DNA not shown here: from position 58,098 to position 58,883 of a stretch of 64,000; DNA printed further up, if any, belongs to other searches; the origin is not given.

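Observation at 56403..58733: CaiB-type CoA-transferase with a two-gene split hotdog hydratase under a divergent AraC regulator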

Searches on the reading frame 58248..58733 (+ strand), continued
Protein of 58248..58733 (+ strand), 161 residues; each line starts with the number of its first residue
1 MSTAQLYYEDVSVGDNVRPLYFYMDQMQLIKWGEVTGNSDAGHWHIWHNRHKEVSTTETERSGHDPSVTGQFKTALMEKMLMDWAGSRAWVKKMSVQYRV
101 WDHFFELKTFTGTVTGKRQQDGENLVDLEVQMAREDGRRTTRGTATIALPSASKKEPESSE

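Call 22: search_solved_structures(query=A1, max_evalue=1, show_alignments=5)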
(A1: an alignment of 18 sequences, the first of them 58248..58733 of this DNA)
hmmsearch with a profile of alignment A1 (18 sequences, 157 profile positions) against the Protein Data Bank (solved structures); distinct sequences matched with E-value up to 1: 7.
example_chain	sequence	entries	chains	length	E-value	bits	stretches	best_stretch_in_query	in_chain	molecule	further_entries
4wnb_B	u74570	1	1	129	2.9e-06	30.3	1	55-151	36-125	Hydratase ChsH1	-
4w78_B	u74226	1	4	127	4.5e-06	29.7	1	55-138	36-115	Hydratase ChsH2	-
4rv2_B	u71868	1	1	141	0.00016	24.6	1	9-149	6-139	MaoC family protein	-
5zy8_B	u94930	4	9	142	0.057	16.4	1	9-100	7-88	3-hydroxyacyl-ACP dehydratase | (3R)-hydroxyacyl-ACP dehydratase subunit HadB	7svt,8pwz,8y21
4rlj_B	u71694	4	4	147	0.058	16.4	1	9-100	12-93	(3R)-hydroxyacyl-ACP dehydratase subunit HadB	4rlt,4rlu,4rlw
4v12_A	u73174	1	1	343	0.082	15.9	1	5-97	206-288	MAOC LIKE DOMAIN PROTEIN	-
5i7n_A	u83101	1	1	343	0.087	15.8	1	8-46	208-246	MaoC-like dehydratase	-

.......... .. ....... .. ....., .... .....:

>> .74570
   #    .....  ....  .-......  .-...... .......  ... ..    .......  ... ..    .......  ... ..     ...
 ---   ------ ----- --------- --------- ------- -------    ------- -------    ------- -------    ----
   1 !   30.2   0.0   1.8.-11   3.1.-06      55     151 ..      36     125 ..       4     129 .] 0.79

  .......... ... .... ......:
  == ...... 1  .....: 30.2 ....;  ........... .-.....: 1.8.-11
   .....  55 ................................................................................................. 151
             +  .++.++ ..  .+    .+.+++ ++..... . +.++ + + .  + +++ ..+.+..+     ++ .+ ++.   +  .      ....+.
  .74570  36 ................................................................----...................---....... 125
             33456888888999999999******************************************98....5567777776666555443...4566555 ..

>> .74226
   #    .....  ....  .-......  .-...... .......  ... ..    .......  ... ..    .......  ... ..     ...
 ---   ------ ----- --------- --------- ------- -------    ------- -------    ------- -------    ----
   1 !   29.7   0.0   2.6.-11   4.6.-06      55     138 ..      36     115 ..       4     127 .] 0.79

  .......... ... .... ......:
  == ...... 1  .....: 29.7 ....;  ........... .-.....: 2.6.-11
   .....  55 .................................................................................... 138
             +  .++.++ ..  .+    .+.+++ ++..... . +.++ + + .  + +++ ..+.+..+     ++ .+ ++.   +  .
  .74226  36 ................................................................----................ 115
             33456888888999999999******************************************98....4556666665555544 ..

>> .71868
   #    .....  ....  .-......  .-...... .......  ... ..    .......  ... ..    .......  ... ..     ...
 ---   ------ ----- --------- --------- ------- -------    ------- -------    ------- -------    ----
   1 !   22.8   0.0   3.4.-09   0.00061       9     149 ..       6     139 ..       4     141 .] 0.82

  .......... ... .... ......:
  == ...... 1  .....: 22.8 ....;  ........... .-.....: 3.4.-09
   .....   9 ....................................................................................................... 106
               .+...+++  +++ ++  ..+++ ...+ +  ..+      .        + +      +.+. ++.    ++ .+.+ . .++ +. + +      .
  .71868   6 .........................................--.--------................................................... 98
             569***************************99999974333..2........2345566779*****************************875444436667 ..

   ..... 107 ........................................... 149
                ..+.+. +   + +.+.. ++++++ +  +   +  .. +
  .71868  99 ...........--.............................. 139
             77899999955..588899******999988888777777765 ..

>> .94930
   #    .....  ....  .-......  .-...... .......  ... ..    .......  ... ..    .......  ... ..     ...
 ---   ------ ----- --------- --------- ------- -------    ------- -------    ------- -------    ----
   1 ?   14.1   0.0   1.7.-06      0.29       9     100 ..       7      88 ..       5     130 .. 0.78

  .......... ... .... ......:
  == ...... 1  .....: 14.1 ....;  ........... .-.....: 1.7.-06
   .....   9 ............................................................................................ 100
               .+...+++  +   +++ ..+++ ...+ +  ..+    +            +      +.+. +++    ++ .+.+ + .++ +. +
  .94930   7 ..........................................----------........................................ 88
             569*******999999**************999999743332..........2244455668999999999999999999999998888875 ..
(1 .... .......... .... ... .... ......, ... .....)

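Call 41: predict_structure(alignment_id=A1)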
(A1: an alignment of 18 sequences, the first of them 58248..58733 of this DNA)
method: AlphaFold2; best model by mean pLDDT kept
length: 161 residues; sequences in the alignment: 18
mean_pLDDT: 84.5   pTM: 0.77
mean pLDDT of the five models: 84.5, 82.9, 80.3, 79.6, 77.0
residues with pLDDT >= 90: 81; 70-90: 47; 50-70: 28; < 50: 5
segments of 3 or more residues with pLDDT < 50: none
pLDDT, mean of each block of 10 residues (from residue 1): 81 97 89 82 60 71 72 92 95 86 84 98 97 91 96 65 41
secondary structure, 60 per line:
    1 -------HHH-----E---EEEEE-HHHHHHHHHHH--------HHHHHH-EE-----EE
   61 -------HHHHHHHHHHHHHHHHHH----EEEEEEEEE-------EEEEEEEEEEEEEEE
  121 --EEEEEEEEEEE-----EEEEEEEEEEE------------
elements in order: E20-24 H26-36 H45-50 H68-85 E90-98 E106-120 E123-133 E139-149

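Call 42: search_protein_representatives(alignment_id=A1)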
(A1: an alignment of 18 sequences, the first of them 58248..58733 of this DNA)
Query: 18 sequences, 157 profile positions. Proteins with E-value up to 0.001 (for the whole library): 2179; up to 1e-10: 668; up to 1e-30: 6. The best 150 are listed.
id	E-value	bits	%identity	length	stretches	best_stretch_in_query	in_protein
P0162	1.6e-66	239.2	-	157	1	1-153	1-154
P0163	2.7e-50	186.5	-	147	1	1-154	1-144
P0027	6.2e-38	146.3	-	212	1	8-156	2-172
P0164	5.7e-34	133.4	-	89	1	70-154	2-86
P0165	2.9e-31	124.6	-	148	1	3-155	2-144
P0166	4.5e-31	124.0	-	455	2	12-152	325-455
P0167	4.7e-28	114.2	-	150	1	2-155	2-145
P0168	6.0e-28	113.8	-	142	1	4-153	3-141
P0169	1.6e-27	112.4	-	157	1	4-155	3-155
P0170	6.9e-27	110.4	-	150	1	6-155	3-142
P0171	6.3e-26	107.3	-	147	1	8-155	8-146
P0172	1.7e-25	105.9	-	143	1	3-153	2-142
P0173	3.6e-25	104.8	-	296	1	6-155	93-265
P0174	1.5e-24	102.8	-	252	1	7-154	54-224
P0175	2.1e-24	102.3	-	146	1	5-153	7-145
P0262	1.8e-18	83.0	-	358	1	4-154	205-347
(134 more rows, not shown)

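Call 47: fold_search(model_id=the predicted structure, library=pdb)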
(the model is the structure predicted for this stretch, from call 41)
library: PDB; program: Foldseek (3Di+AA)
matches with E <= 10: 1663; with E <= 0.001: 112
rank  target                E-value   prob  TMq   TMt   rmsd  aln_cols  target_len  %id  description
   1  4w78_F                2.2e-08  1.00  0.60  0.75   5.8       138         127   22  Crystal structure of the ChsH1-ChsH2 complex from Mycobacterium tuberculosis (released 2014-10-08)
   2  4wnb_B                2.5e-08  1.00  0.59  0.75   6.2       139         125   20  Crystal structure of the ChsH1-ChsH2 complex from Mycobacterium tuberculosis bound to 3-OPC-CoA (released 2014-10-29)
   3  4ffu_B                5.9e-08  1.00  0.63  0.67   5.7       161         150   13  CRYSTAL STRUCTURE OF putative MaoC-like (monoamine oxidase-like) protein, similar to NodN from Sinorhizo Bium meliloti (released 2012-06-13)
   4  4w78_B                9.5e-08  1.00  0.59  0.74   6.2       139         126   20  Crystal structure of the ChsH1-ChsH2 complex from Mycobacterium tuberculosis (released 2014-10-08)
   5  4ffu_I                1.3e-07  1.00  0.67  0.69   5.9       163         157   14  CRYSTAL STRUCTURE OF putative MaoC-like (monoamine oxidase-like) protein, similar to NodN from Sinorhizo Bium meliloti (released 2012-06-13)
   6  4ffu_J                1.4e-07  1.00  0.66  0.73   5.8       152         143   13  CRYSTAL STRUCTURE OF putative MaoC-like (monoamine oxidase-like) protein, similar to NodN from Sinorhizo Bium meliloti (released 2012-06-13)
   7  4ffu_A                1.6e-07  1.00  0.64  0.67   5.8       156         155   14  CRYSTAL STRUCTURE OF putative MaoC-like (monoamine oxidase-like) protein, similar to NodN from Sinorhizo Bium meliloti (released 2012-06-13)
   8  1iq6_A                1.7e-07  1.00  0.65  0.79   5.9       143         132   15  (R)-HYDRATASE FROM A. CAVIAE INVOLVED IN PHA BIOSYNTHESIS (released 2003-02-18)
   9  4ffu_C                2.2e-07  1.00  0.65  0.69   6.8       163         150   13  CRYSTAL STRUCTURE OF putative MaoC-like (monoamine oxidase-like) protein, similar to NodN from Sinorhizo Bium meliloti (released 2012-06-13)
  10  4rlj_B                2.7e-07  1.00  0.63  0.69   5.8       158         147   18  Crystal Structure of (3R)-hydroxyacyl-ACP dehydratase HadAB hetero-dimer from Mycobacterium tuberculosis (released 2015-10-21)
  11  1q6w_C                2.8e-07  1.00  0.64  0.66   5.7       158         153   10  X-Ray structure of Monoamine oxidase regulatory protein from Archaeoglobus fulgius (released 2003-11-18)
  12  1iq6_B                3.0e-07  1.00  0.64  0.76   5.8       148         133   16  (R)-HYDRATASE FROM A. CAVIAE INVOLVED IN PHA BIOSYNTHESIS (released 2003-02-18)
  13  4ffu_D                3.0e-07  1.00  0.62  0.68   5.8       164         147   13  CRYSTAL STRUCTURE OF putative MaoC-like (monoamine oxidase-like) protein, similar to NodN from Sinorhizo Bium meliloti (released 2012-06-13)
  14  5cpg_A                3.2e-07  1.00  0.67  0.69   5.8       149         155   15  R-Hydratase PhaJ1 from Pseudomonas aeruginosa in the unliganded form (released 2015-10-07)
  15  4ffu_H                4.3e-07  1.00  0.67  0.69   5.7       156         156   13  CRYSTAL STRUCTURE OF putative MaoC-like (monoamine oxidase-like) protein, similar to NodN from Sinorhizo Bium meliloti (released 2012-06-13)
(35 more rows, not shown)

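Call 53: search_solved_structures(query=P0262, max_evalue=0.01, show_alignments=2)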
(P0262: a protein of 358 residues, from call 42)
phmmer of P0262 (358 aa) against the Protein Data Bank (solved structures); distinct sequences matched with E-value up to 0.01: 7.
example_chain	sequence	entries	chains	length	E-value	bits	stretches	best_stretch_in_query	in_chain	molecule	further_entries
5i7n_A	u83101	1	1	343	2.5e-06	29.9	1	23-290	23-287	MaoC-like dehydratase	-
8huc_A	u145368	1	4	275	5e-06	28.9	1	63-152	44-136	MaoC_dehydrat_N domain-containing protein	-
8khg_A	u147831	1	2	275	5e-06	28.9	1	63-152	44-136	Itaconyl-CoA hydratase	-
1q6w_A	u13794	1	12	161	0.00022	23.5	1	35-154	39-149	monoamine oxidase regulatory protein, putative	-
4rlj_B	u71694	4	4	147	0.00022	23.5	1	206-292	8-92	(3R)-hydroxyacyl-ACP dehydratase subunit HadB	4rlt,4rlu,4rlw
5zy8_B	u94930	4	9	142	0.00034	22.9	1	207-292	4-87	3-hydroxyacyl-ACP dehydratase | (3R)-hydroxyacyl-ACP dehydratase subunit HadB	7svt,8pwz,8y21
4v12_A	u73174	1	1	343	0.0022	20.2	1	202-291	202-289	MAOC LIKE DOMAIN PROTEIN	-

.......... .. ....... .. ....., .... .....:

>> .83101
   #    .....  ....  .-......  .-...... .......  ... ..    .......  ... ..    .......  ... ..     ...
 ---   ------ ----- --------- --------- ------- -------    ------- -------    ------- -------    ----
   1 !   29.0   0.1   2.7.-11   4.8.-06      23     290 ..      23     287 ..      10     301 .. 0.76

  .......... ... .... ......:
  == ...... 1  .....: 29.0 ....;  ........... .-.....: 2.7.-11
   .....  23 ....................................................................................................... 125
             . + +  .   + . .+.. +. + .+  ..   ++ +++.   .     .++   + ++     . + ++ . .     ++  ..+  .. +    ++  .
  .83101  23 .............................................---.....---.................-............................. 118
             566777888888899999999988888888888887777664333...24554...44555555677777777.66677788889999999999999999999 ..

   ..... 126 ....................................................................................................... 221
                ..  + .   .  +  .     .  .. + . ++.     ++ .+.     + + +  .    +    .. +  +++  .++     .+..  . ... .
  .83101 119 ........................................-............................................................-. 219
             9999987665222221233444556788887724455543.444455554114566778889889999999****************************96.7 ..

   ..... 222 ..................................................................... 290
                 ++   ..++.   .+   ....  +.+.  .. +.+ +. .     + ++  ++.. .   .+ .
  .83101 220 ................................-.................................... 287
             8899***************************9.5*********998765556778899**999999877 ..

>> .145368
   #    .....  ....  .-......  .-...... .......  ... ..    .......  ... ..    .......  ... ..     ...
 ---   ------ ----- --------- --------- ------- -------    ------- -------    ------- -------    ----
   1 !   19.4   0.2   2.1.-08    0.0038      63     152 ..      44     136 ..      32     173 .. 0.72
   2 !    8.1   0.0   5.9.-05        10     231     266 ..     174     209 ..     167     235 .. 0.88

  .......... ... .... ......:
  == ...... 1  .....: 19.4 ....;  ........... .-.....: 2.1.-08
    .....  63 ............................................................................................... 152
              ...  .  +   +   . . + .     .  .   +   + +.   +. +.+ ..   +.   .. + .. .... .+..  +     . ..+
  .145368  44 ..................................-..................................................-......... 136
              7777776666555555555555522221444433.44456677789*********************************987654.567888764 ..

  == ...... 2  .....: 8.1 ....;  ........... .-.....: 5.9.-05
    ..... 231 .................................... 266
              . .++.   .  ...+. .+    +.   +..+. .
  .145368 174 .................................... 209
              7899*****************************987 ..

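Call 62: search_protein_families(library=ncbifam, proteins=[L003:263-1123:+, L003:1218-2282:+], max_evalue=0.00001)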
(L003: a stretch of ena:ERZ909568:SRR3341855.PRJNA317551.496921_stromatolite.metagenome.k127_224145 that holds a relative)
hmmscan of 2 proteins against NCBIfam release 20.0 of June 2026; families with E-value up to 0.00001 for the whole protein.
L003:263-1123:+ (286 aa): 5 families
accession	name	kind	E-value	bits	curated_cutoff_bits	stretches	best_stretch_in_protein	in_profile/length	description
NF049922.1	MethglyxlRedYdjG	equivalog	1.6e-19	70.1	550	1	1-95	1-91/326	NADH-dependent methylglyoxal reductase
NF007695.0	PRK10376.1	subfamily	4e-14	52.4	280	1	9-185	13-191/290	oxidoreductase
NF008598.0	PRK11565.1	equivalog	5.7e-12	45.3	425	1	41-178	28-158/275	2,5-didehydrogluconate reductase DkgA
NF008377.0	PRK11172.1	equivalog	4.9e-09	35.8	327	1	42-158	17-129/267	2,5-didehydrogluconate reductase DkgB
NF011432.0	PRK14863.1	equivalog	2.1e-06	27.5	244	1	13-190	5-173/292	bifunctional regulator KidO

L003:1218-2282:+ (354 aa): 0 families

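Call 90: find_related_loci(query=A2, collection=metagenome_contigs, flank=10000)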
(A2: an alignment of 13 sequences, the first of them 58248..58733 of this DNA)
Query A2 (161 aa) in metagenome_contigs; peptide patterns used: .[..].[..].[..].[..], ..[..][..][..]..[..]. (x = any residue, [..] = any of these).
36 stretches matched a pattern; 1 encode a relative of the query (tblastn E <= 1e-3); 1 distinct loci.
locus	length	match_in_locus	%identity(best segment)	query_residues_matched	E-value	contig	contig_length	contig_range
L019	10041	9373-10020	56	1-153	6e-62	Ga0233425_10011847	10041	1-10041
